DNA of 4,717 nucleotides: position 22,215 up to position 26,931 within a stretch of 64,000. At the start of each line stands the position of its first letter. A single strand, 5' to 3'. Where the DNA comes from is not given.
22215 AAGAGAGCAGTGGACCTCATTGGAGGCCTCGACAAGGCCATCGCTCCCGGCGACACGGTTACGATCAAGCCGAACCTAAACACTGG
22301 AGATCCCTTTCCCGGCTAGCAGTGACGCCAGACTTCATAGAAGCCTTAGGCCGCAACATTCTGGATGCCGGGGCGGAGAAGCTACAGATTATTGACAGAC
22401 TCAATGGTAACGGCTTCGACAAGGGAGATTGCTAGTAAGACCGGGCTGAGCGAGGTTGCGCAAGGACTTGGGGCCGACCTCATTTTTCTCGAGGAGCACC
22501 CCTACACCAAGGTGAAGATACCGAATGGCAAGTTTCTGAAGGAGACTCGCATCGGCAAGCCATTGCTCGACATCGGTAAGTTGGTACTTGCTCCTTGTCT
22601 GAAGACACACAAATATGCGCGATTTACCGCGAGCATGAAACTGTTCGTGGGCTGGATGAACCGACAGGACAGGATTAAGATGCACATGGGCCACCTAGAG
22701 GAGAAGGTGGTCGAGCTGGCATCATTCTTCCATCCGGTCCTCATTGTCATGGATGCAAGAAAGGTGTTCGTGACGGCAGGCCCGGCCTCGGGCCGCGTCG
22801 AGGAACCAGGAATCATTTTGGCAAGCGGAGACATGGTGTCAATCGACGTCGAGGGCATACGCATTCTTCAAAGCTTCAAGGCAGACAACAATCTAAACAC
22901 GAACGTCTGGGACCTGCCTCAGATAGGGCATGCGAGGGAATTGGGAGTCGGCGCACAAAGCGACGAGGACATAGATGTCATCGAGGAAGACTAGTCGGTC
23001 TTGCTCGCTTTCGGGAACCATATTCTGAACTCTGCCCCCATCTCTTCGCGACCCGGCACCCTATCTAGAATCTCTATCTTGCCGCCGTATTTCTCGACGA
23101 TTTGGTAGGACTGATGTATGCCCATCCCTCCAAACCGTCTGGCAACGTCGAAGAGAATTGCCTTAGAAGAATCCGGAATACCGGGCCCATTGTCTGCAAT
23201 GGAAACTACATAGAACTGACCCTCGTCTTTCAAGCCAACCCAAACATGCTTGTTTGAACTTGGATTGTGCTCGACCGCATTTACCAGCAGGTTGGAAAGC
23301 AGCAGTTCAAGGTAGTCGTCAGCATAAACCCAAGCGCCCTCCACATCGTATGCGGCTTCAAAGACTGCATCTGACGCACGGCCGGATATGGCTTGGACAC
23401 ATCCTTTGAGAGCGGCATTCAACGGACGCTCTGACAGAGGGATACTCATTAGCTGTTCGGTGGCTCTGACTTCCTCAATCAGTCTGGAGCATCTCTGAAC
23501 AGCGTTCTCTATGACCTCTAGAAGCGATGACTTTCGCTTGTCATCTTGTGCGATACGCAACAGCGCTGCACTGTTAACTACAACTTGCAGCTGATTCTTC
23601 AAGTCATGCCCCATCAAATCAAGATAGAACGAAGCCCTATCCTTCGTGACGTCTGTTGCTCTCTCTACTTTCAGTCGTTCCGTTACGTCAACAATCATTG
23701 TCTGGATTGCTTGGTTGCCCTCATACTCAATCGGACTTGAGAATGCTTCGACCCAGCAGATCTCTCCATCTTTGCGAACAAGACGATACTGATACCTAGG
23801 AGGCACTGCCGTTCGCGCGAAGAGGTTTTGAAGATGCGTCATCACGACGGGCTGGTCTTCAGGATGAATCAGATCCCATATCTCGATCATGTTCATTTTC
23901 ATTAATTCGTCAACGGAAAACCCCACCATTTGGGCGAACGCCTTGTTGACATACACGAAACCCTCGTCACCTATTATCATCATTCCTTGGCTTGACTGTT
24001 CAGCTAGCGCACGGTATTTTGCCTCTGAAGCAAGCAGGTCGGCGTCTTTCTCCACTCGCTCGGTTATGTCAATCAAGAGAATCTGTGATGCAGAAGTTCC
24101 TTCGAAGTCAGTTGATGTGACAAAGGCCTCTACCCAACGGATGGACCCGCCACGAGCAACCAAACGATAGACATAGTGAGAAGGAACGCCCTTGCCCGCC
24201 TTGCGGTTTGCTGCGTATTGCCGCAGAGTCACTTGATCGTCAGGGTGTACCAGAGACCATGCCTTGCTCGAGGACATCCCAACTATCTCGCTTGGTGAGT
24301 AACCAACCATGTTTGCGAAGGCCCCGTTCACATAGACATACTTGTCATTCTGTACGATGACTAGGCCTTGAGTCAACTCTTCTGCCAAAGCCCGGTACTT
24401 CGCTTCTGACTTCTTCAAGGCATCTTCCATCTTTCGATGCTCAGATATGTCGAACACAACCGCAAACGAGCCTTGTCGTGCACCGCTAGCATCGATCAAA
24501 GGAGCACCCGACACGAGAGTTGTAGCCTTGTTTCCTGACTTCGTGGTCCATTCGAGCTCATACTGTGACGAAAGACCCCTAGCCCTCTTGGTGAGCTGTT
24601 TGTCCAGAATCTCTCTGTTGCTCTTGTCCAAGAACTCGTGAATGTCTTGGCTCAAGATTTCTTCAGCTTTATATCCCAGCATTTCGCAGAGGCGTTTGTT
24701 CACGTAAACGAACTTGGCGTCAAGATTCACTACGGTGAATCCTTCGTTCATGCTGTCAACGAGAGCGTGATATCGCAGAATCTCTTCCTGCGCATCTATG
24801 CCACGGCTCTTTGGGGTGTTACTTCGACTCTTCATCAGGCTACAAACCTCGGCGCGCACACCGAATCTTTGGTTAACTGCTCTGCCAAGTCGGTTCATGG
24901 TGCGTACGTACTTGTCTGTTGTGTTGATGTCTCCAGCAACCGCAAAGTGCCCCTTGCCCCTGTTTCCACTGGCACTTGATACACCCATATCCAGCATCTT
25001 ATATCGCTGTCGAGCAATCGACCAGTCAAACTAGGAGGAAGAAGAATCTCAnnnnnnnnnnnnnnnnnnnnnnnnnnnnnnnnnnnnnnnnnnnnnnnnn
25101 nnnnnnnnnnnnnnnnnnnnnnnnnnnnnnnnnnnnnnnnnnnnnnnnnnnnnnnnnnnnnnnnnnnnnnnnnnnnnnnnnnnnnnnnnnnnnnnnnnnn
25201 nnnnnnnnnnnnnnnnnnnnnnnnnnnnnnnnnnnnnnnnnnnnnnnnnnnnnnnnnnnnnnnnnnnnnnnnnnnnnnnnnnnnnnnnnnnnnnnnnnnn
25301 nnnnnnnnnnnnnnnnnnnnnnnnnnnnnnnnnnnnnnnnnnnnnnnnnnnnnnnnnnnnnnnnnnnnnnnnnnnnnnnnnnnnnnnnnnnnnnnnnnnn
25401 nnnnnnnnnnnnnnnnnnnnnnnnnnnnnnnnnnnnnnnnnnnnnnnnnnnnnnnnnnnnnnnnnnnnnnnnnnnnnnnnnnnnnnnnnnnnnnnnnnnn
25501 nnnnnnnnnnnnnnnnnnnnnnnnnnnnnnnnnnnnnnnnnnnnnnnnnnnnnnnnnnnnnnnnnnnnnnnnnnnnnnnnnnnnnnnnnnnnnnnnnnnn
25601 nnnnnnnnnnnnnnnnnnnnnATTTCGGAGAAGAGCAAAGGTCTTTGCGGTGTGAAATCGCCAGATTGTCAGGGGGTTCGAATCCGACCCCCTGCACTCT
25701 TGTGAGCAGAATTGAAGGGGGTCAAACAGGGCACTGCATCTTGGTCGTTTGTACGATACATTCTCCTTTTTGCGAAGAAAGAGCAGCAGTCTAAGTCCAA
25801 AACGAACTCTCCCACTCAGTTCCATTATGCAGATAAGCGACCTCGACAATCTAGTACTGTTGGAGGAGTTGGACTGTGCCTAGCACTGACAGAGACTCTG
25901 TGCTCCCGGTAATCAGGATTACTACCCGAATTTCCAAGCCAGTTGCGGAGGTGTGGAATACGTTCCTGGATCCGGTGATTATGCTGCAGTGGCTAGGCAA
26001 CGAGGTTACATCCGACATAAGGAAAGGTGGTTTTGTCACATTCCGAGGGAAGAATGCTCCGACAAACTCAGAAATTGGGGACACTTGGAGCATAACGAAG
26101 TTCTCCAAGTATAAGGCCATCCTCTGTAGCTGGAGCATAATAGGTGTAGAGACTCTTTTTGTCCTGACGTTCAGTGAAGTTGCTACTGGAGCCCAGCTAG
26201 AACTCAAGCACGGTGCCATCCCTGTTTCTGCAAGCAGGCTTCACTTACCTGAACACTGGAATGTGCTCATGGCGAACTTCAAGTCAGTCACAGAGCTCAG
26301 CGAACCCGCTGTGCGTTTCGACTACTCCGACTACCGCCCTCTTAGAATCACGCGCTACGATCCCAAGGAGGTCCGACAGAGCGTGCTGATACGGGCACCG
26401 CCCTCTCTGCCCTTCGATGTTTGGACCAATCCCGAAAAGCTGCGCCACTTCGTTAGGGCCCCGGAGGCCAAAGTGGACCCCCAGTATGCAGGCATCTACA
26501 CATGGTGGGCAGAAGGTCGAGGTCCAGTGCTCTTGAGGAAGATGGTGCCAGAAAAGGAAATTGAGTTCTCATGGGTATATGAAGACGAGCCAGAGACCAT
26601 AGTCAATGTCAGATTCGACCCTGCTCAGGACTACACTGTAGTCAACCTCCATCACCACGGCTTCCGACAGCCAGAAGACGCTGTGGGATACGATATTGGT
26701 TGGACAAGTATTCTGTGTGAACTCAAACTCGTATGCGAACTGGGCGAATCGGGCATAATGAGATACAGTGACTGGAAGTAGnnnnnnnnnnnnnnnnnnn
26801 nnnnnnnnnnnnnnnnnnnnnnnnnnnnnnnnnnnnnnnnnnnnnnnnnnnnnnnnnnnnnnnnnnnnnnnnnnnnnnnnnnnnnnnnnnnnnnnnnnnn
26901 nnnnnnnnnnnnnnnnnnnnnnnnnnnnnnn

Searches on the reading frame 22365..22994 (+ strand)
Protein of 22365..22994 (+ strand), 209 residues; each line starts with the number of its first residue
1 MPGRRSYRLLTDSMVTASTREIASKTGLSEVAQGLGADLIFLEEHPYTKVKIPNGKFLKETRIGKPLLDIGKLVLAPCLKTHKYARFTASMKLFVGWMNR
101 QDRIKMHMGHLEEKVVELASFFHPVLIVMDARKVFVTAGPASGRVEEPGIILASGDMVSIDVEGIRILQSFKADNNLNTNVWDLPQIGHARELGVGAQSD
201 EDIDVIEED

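Call 26: search_protein_families(library=pfam, proteins=[window:22365-22994:+], max_evalue=0.001)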
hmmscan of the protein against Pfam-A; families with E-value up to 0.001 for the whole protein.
window:22365-22994:+ (209 aa): 1 family
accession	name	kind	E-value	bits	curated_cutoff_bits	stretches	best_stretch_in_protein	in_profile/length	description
PF04015.17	DUF362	-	1.5e-33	117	24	1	10-164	39-198/200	Domain of unknown function (DUF362)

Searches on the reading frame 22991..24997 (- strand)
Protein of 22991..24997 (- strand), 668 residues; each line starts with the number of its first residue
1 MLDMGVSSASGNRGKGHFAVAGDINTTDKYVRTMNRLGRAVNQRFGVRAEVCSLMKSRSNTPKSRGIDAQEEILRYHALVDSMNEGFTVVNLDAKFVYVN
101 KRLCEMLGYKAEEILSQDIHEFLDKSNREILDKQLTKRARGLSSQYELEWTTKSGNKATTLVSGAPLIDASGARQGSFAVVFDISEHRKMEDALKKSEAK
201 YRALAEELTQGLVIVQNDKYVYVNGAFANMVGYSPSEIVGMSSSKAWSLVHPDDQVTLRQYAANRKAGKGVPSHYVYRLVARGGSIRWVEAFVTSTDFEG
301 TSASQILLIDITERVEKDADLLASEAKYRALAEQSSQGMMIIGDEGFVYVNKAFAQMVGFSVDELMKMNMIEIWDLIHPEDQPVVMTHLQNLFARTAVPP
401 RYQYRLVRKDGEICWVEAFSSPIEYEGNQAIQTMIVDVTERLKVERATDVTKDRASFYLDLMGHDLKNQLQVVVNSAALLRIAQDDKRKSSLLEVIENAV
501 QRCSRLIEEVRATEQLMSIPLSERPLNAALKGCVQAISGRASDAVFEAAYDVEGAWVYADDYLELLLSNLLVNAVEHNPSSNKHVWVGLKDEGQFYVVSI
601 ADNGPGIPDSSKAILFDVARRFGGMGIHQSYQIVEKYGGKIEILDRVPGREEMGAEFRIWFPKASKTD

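Call 26: search_protein_families(library=pfam, proteins=[window:22991-24997:-], max_evalue=0.001)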
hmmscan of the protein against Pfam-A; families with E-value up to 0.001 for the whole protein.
window:22991-24997:- (668 aa): 9 families
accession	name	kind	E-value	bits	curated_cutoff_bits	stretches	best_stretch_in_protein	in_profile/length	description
PF13426.13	PAS_9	-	5e-42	142.8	27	3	85-186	2-103/103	PAS domain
PF08447.18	PAS_3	-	1.2e-37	128.4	25.6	2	348-431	2-83/89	PAS fold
PF00989.32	PAS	-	4.7e-31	107.6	22.6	3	75-184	2-113/113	PAS fold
PF13188.13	PAS_8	-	3.2e-29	100.2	21.8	3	326-382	1-55/65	PAS domain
PF08448.16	PAS_4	-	7.5e-29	100.6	23.1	3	80-188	1-109/110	PAS fold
PF02518.31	HATPase_c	-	6.7e-15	55.9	26.4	1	562-664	5-110/111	Histidine kinase-, DNA gyrase B-, and HSP90-like ATPase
PF12860.13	PAS_7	-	8.3e-09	36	27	0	80-123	1-45/115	PAS fold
PF00512.31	HisKA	-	6.1e-05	23.4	26.9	1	462-514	9-61/66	His Kinase A (phospho-acceptor) domain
PF14598.12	PAS_11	-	0.00026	21.4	25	0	371-433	35-96/109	PAS domain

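Call 60: find_homologous_proteins(query=window:22991-24997:-, max_evalue=1e-50)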
Query window:22991-24997:- (668 aa): 179 proteins with E <= 1e-50 among 8000 candidates; the best 120 are listed.
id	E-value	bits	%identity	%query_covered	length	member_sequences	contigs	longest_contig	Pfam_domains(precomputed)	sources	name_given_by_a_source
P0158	0.0e+0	1492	100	100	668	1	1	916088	PF08447.19,PF13426.14,PF13188.14,PF12860.14,PF08448.17,PF02518.32,PF00989.32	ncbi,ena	-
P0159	0.0e+0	1093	79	92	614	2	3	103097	PF08447.19,PF13426.14,PF13188.14,PF12860.14,PF08448.17,PF02518.32,PF00512.32,PF00989.32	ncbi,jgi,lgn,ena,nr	ncbi:MAG: hypothetical protein C4K47_04130 [Candidatus Thorarchaeota archaeon]|nr:MAG: hypothetical 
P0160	2.1e-277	940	75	70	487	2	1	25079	PF08447.19,PF13426.14,PF13188.14,PF12860.14,PF08448.17,PF02518.32,PF00989.32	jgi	jgi:PAS domain S-box-containing protein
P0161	8.2e-256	869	62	92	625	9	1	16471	PF08447.19,PF13426.14,PF13188.14,PF12860.14,PF08448.17,PF02518.32,PF00512.32,PF00989.32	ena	-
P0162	1.6e-248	845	61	92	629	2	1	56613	PF08447.19,PF13426.14,PF13188.14,PF12860.14,PF08448.17,PF02518.32,PF00512.32,PF00989.32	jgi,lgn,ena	-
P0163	3.9e-245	833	45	88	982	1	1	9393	PF08447.19,PF13426.14,PF13188.14,PF12860.14,PF24820.2,PF08448.17,PF02518.32,PF00512.32,PF00989.32,PF14598.13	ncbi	-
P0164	1.5e-237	808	38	88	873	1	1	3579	PF13596.13,PF08447.19,PF13426.14,PF13188.14,PF12860.14,PF08448.17,PF02518.32,PF00989.32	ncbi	ncbi:MAG: PAS domain S-box protein [Candidatus Hodarchaeota archaeon]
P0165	4.0e-228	777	44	88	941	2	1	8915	PF08447.19,PF13426.14,PF13188.14,PF13581.13,PF08448.17,PF02518.32,PF00512.32,PF00989.32,PF14598.13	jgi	-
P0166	6.3e-227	773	39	88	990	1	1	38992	PF13596.13,PF08447.19,PF13426.14,PF13188.14,PF12860.14,PF24820.2,PF08448.17,PF02518.32,PF00989.32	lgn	-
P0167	2.2e-222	758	40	88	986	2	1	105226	PF13596.13,PF08447.19,PF13426.14,PF13188.14,PF18095.8,PF12860.14,PF08448.17,PF02518.32,PF00989.32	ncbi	ncbi:MAG: PAS domain S-box protein [Candidatus Thorarchaeota archaeon]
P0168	1.0e-221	756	40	89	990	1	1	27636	PF13596.13,PF08447.19,PF13426.14,PF13188.14,PF12860.14,PF18212.7,PF24820.2,PF08448.17,PF02518.32,PF00989.32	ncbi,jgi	-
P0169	1.3e-214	733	38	86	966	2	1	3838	PF08447.19,PF13426.14,PF13188.14,PF12860.14,PF24820.2,PF08448.17,PF02518.32,PF00512.32,PF00989.32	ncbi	ncbi:MAG: PAS domain S-box protein, partial [Candidatus Thorarchaeota archaeon]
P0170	3.3e-212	725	40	89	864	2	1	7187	PF13596.13,PF08447.19,PF13426.14,PF13188.14,PF12860.14,PF24820.2,PF08448.17,PF02518.32,PF00512.32,PF00989.32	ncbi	ncbi:MAG: PAS domain S-box protein [Candidatus Thorarchaeota archaeon]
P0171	2.8e-210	718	42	93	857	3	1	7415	PF13596.13,PF08447.19,PF13426.14,PF13188.14,PF12860.14,PF24820.2,PF13581.13,PF08448.17,PF02518.32,PF00512.32,PF00989.32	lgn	-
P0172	4.9e-210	717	40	88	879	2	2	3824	PF13596.13,PF08447.19,PF13426.14,PF13188.14,PF12860.14,PF24820.2,PF08448.17,PF02518.32,PF00989.32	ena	-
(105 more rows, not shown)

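Call 61: find_encoding_contigs(protein=P0158, flank=10000, max_places=6)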
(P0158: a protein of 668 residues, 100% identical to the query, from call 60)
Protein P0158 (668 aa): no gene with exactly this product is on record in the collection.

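Call 62: list_cluster_members(proteins=[P0158, P0001, P0003])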
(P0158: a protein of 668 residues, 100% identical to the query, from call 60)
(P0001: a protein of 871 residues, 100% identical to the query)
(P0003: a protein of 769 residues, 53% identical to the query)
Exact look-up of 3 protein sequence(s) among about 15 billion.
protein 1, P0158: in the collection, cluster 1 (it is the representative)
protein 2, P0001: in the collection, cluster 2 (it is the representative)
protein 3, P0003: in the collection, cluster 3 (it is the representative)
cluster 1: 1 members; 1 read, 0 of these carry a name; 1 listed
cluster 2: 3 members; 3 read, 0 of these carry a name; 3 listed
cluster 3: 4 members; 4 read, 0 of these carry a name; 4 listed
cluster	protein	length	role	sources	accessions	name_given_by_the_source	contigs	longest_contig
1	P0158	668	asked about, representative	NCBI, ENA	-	-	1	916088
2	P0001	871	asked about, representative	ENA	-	-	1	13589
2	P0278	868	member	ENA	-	-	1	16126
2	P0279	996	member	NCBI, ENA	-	-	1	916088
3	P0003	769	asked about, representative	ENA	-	-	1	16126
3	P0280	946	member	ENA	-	-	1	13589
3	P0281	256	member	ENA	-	-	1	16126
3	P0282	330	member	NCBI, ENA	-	-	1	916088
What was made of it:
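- A 916-kb contig points to long-read assembly (calls 60, 62).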

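Call 63: find_encoding_contigs(protein=P0282, flank=3000, max_places=5)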
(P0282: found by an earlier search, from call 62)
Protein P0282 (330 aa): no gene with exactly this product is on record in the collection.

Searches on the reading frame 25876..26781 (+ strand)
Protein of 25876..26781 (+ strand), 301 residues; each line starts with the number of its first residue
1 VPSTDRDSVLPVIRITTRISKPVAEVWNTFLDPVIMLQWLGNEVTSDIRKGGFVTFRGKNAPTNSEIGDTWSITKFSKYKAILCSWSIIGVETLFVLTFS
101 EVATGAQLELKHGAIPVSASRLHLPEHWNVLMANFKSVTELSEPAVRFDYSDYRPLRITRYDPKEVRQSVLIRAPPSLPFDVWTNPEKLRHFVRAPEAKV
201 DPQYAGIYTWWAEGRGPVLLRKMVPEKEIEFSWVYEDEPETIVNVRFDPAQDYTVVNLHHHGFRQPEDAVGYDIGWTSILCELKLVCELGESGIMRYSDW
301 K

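Call 26: search_protein_families(library=pfam, proteins=[window:25876-26781:+], max_evalue=0.001)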
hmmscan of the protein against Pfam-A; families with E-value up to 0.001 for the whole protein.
window:25876-26781:+ (301 aa): 1 family
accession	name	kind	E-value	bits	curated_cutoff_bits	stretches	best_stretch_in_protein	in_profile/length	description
PF08327.17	AHSA1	-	9.4e-27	94.2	22.1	2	174-285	2-122/125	Activator of Hsp90 ATPase homolog 1-like protein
